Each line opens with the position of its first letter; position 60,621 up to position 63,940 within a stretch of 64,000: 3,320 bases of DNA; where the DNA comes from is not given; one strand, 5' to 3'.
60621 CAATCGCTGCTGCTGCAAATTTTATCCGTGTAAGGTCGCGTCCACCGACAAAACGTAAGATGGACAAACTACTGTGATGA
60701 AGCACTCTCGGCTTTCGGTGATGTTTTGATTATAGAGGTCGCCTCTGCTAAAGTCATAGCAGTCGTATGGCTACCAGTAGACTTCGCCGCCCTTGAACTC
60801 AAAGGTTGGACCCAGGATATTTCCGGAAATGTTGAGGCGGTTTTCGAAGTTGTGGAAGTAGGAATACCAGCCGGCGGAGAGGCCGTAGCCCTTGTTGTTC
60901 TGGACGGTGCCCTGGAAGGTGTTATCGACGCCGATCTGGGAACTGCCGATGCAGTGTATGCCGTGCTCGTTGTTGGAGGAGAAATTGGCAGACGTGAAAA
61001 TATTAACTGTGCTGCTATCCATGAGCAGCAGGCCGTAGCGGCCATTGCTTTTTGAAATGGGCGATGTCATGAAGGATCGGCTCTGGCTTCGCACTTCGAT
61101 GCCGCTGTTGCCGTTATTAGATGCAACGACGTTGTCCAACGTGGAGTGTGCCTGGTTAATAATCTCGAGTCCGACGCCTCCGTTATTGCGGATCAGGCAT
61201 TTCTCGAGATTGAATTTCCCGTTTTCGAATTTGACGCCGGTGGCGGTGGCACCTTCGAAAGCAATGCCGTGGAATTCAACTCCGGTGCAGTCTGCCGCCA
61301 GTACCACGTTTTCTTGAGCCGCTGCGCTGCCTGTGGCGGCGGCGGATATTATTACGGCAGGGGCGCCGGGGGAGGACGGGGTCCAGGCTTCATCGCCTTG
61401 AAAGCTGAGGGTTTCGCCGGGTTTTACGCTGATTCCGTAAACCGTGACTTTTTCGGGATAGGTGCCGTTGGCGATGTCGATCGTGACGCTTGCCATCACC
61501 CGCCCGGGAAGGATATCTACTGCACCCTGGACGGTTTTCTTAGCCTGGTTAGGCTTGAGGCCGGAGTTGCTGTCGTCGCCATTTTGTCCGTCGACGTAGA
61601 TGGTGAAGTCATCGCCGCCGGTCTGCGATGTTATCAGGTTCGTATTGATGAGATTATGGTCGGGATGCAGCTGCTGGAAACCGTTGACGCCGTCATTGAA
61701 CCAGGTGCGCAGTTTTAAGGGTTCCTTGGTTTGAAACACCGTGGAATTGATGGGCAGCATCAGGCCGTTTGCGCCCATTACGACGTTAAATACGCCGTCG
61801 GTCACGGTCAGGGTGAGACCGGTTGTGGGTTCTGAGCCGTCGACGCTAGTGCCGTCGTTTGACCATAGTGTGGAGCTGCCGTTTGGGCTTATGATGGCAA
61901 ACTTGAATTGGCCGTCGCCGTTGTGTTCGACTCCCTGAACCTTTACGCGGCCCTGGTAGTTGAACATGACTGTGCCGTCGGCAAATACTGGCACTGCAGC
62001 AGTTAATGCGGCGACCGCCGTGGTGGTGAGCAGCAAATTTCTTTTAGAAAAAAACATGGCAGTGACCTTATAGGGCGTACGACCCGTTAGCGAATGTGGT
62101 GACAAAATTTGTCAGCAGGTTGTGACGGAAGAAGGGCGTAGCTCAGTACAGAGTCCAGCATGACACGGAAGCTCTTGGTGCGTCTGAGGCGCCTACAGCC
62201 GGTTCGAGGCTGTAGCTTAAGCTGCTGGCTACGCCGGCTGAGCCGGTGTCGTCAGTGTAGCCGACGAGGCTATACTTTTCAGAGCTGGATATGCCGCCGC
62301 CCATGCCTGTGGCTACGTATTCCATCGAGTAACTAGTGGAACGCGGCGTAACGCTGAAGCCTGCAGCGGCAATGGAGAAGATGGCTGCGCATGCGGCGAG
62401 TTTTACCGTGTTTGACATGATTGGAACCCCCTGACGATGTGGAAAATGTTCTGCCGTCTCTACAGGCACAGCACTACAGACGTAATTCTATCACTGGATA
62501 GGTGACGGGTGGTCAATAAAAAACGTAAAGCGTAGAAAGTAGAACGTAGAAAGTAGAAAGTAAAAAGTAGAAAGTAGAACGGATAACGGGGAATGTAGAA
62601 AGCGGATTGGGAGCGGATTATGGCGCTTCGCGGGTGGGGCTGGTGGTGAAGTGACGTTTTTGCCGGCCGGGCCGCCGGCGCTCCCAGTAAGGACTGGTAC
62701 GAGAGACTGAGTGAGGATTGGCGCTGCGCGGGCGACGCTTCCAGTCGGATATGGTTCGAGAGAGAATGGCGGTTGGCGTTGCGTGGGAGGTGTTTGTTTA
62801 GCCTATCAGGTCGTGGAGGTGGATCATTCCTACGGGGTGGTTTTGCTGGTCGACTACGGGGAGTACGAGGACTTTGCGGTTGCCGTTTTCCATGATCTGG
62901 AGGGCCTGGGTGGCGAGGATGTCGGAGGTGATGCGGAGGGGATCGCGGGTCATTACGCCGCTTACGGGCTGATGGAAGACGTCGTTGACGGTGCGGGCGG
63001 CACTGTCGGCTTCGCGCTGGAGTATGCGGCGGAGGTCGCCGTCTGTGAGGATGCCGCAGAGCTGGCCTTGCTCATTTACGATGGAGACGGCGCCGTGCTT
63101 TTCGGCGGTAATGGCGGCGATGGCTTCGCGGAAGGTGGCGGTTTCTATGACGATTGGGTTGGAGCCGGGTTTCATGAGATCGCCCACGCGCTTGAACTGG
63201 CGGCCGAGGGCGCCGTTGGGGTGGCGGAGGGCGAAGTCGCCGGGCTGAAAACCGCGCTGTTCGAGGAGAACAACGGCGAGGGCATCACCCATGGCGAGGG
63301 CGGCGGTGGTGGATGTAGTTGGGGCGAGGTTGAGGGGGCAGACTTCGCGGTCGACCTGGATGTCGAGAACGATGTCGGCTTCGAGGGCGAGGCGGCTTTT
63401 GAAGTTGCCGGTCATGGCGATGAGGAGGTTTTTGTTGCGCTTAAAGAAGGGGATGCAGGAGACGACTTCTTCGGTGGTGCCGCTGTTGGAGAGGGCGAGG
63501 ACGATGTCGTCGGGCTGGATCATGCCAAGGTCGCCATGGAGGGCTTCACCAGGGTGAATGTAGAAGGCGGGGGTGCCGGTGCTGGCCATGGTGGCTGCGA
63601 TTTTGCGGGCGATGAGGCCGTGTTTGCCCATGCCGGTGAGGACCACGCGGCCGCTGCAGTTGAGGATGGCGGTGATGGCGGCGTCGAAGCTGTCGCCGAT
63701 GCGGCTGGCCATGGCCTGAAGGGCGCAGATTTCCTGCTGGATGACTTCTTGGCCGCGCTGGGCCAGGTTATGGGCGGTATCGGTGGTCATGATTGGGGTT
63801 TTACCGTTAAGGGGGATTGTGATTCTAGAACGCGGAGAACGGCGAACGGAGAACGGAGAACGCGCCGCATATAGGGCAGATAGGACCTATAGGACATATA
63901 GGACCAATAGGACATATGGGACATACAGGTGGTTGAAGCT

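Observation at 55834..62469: tRNA-Gly-adjacent cluster of duplicated secreted beta-helix and GT-C-like membrane proteins around a PhyH dioxygenase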

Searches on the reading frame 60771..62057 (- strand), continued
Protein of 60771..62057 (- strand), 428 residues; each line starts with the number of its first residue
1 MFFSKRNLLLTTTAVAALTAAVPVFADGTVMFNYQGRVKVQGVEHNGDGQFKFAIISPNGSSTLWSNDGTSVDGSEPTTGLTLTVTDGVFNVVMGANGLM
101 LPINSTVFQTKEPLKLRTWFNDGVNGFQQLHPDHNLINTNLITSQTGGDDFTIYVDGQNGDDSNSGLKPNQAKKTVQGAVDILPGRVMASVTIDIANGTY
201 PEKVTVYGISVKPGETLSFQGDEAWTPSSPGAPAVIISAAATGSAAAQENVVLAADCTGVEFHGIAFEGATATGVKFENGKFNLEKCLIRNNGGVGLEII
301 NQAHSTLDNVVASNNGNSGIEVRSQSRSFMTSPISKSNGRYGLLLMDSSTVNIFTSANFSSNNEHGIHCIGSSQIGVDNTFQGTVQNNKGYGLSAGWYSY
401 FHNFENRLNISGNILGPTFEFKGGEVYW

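Call 67: find_related_loci(query=A4, collection=genome_contigs, flank=10000)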
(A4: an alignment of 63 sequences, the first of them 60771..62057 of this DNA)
Query A4 (428 aa) in genome_contigs; peptide patterns used: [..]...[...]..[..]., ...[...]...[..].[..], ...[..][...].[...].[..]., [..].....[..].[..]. (x = any residue, [..] = any of these).
597 stretches matched a pattern (row limit reached: there are more); 121 encode a relative of the query (tblastn E <= 1e-3); the best 80 are kept; 80 distinct loci.
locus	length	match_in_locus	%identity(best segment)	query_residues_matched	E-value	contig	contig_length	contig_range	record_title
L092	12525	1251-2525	40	5-428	5e-98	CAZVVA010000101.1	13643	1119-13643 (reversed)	MAG TPA_asm: uncultured Candidatus Sumerlaeota bacterium isolate SRP068000_co3_541 genome assembly, contig: NODE_5313_le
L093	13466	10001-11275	42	1-427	2e-97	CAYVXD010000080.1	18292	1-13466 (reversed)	MAG TPA_asm: uncultured Candidatus Sumerlaeota bacterium isolate binchicken_co34_487 genome assembly, contig: NODE_4921_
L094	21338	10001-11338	40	2-427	3e-92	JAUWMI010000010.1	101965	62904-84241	MAG: Candidatus Sumerlaeota bacterium isolate CSMAG_2394 CSMAG_2394_k141_633150_length_101965_cov_10.0000, whole genome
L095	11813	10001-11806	42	4-428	3e-92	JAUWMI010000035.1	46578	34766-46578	MAG: Candidatus Sumerlaeota bacterium isolate CSMAG_2394 CSMAG_2394_k141_827274_length_46578_cov_9.9934, whole genome sh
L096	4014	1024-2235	41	24-427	6e-92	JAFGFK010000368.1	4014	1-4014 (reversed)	MAG: Candidatus Sumerlaeota bacterium isolate Zod_Metabat.1312 k87_9097504, whole genome shotgun sequence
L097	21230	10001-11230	42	14-362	1e-86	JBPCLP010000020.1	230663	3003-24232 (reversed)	MAG: Candidatus Sumerlaeaceae bacterium isolate TH_ant_mag_81 S1Ck127_9800317_flag_1_multi_12.9995_len_230663, whole gen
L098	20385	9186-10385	40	24-419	1e-84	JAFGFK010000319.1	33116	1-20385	MAG: Candidatus Sumerlaeota bacterium isolate Zod_Metabat.1312 k87_7618178, whole genome shotgun sequence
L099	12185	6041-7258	40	9-405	2e-82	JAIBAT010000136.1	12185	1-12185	MAG: Candidatus Sumerlaeaceae bacterium isolate SSF23 NODE_108569_length_12185_cov_6.250290, whole genome shotgun sequen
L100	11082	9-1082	40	60-393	4e-75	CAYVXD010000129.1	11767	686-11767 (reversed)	MAG TPA_asm: uncultured Candidatus Sumerlaeota bacterium isolate binchicken_co34_487 genome assembly, contig: NODE_9440_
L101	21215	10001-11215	36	2-401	5e-67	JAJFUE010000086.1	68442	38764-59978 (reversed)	MAG: bacterium isolate bin.378 k141_2465472, whole genome shotgun sequence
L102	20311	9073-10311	34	16-393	4e-64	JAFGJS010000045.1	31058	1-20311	MAG: Candidatus Sumerlaeota bacterium isolate Zod_Metabat.292 k87_3909357, whole genome shotgun sequence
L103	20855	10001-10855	39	5-287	6e-59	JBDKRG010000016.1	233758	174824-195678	MAG: Candidatus Sumerlaeia bacterium isolate 5_bin.191 c_000000522738, whole genome shotgun sequence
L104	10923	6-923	36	125-427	3e-54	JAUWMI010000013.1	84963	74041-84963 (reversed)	MAG: Candidatus Sumerlaeota bacterium isolate CSMAG_2394 CSMAG_2394_k141_1227728_length_84963_cov_9.9977, whole genome s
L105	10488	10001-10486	57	24-184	5e-53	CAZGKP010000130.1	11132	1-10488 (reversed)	MAG TPA_asm: uncultured Candidatus Sumerlaeota bacterium isolate binchicken_co100_147 genome assembly, contig: NODE_9429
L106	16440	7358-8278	35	6-314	2e-48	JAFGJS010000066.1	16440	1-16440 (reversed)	MAG: Candidatus Sumerlaeota bacterium isolate Zod_Metabat.292 k87_5400655, whole genome shotgun sequence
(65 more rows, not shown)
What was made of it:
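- The full architecture is essentially confined to Sumerlaeota, while the beta-sandwich alone also occurs in Verrucomicrobiota, Chloroflexota and Phycisphaerae (call 67).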

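Call 89: search_protein_families(library=padloc, proteins=[window:60771-62057:-], max_evalue=0.01)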
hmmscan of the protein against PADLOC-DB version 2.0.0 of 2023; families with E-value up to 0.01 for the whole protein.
window:60771-62057:- (428 aa): 0 families

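Call 93: search_protein_families(library=pfam, alignment_id=A7, max_evalue=0.00001)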
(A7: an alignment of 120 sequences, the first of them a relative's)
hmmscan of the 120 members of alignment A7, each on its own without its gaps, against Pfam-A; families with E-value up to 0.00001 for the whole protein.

A. member 1, L087:5406-6410:+ (334 aa): 1 family
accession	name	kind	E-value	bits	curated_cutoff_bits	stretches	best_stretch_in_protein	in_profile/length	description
PF13578.12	Methyltransf_24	-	1.1e-10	42.7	26.3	1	156-263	1-105/105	Methyltransferase domain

B. families by the number of members that match (of 120 scanned): 139 families (the first 25 are shown)
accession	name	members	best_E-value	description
PF00535.33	Glycos_transf_2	3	4.2e-39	Glycosyl transferase family 2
PF04055.27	Radical_SAM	3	7.4e-21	Radical SAM superfamily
PF00122.25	E1-E2_ATPase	2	8.4e-55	E1-E2 ATPase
PF00437.27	T2SSE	2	3e-49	Type II/IV secretion system protein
PF00702.32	Hydrolase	2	2.1e-39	haloacid dehalogenase-like hydrolase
PF13620.12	CarboxypepD_reg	2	6.8e-38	Carboxypeptidase regulatory-like domain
PF00005.33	ABC_tran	2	1.5e-37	ABC transporter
PF00403.32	HMA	2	1.4e-34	Heavy-metal-associated domain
PF17179.9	Fer4_22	2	1.9e-32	4Fe-4S dicluster domain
PF13641.12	Glyco_tranf_2_3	2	1.7e-28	Glycosyltransferase like family 2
PF00374.24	NiFeSe_Hases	2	2.9e-28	Nickel-dependent hydrogenase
PF01058.29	Oxidored_q6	2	1e-23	NADH ubiquinone oxidoreductase, 20 Kd subunit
PF01750.23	HycI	2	1.8e-19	Hydrogenase maturation protease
PF13185.12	GAF_2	2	1.8e-18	GAF domain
PF00175.26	NAD_binding_1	2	3.8e-18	Oxidoreductase NAD-binding domain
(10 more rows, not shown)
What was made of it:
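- PMT_2 proteins occur within 6 kb of 2 other BH cassettes, among 120 neighbouring ORFs (call 93).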

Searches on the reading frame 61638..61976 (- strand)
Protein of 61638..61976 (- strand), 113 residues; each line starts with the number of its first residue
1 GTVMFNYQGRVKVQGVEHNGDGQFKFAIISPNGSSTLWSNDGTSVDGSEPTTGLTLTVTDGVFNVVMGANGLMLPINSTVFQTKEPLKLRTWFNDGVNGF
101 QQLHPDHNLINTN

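Call 85: search_solved_structures(query=A6, max_evalue=1, show_alignments=2)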
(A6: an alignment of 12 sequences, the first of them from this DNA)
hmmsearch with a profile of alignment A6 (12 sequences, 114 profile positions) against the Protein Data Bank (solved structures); distinct sequences matched with E-value up to 1: 1.
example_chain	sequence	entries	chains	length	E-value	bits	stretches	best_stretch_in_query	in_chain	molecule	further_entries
6huf_A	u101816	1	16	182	0.11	16.4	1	49-105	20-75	Ras-related protein Rab-27A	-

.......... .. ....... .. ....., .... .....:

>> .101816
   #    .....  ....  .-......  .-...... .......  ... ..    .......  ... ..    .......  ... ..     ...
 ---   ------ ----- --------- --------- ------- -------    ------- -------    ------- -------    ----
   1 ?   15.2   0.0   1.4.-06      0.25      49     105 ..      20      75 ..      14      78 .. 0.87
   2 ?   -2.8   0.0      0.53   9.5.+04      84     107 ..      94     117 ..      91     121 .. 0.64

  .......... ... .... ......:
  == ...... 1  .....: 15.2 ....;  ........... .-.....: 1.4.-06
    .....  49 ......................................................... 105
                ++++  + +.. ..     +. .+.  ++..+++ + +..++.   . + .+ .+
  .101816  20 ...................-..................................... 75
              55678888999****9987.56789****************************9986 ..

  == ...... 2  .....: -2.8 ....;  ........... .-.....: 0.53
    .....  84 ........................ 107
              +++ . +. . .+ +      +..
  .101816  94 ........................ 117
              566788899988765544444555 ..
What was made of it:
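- Tried and rejected: Only a spurious Rab27 hit at E 0.11 (call 85).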

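Call 86: search_protein_families(library=ncbifam, alignment_id=A6, max_evalue=0.1)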
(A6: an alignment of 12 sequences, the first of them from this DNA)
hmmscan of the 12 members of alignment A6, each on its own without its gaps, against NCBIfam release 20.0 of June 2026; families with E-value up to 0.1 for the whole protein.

A. member 1, seq(113 aa): 1 family
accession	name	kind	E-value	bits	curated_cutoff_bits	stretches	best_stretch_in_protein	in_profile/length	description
NF053851.1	Bdello_MAT_N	subfamily_domain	0.00025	20.9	60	1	5-75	17-80/162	mosaic adhesive trimer family chimeric fiber protein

B. families by the number of members that match (of 12 scanned): 1 family
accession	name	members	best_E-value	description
NF053851.1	Bdello_MAT_N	11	2.4e-05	mosaic adhesive trimer family chimeric fiber protein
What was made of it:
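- On Bdellovibrio MAT fibre N-terminal domain (NCBIfam NF053851): 11 of 12 isolated domains hit it, best E 2.4e-5 (call 86).
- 11 of 12 sandwich sequences hit only the Bdellovibrio MAT fibre N-terminal model, and weakly (call 86).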

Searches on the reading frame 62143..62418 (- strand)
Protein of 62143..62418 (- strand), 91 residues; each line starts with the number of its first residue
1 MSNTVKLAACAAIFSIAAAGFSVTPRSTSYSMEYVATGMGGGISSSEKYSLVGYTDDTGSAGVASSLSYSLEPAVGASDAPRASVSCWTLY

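Call 4: search_protein_families(library=pfam, proteins=[window:62143-62418:-], max_evalue=1)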
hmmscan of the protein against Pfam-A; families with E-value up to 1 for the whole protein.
window:62143-62418:- (91 aa): 1 family
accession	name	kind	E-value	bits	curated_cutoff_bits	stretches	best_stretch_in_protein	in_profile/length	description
PF24381.1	DUF7537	-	0.036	14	31.7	1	9-77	181-246/258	Family of unknown function (DUF7537)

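Call 5: search_protein_families(library=ncbifam, proteins=[window:62143-62418:-], max_evalue=1)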
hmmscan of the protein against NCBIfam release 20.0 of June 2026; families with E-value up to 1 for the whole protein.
window:62143-62418:- (91 aa): 0 families

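Call 70: search_protein_families(library=pfam, proteins=[window:62143-62418:-], max_evalue=1)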
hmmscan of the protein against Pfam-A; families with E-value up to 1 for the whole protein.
window:62143-62418:- (91 aa): 1 family
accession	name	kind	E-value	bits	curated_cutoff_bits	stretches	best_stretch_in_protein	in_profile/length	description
PF24381.1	DUF7537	-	0.036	14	31.7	1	9-77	181-246/258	Family of unknown function (DUF7537)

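Call 89: search_protein_families(library=padloc, proteins=[window:62143-62418:-], max_evalue=0.01)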
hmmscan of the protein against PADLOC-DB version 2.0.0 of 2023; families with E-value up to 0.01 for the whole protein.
window:62143-62418:- (91 aa): 0 families

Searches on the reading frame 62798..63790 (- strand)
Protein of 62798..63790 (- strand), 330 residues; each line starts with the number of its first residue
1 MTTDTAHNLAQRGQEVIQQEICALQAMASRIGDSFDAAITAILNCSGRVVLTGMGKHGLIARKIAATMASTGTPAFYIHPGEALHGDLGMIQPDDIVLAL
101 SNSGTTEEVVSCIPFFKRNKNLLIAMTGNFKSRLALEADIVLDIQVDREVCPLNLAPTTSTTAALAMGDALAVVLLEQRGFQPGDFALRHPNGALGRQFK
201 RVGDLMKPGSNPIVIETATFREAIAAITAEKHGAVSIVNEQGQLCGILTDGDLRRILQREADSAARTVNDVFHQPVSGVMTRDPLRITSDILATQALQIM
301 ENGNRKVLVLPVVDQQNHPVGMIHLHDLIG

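Call 79: search_protein_families(library=pfam, proteins=[window:62798-63790:-], max_evalue=0.001)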
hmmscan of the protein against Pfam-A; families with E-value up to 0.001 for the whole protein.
window:62798-63790:- (330 aa): 2 families
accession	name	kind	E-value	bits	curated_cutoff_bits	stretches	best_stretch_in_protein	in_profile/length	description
PF01380.27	SIS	-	1.4e-28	99.7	25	1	43-173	2-130/131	SIS domain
PF00571.33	CBS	-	3.8e-19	69.2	24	2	276-329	1-52/57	CBS domain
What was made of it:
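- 62798..63790 (-): kdsD (SIS + CBS arabinose-5-phosphate isomerase), the conserved right flank. Pfam SIS and CBS (call 79).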
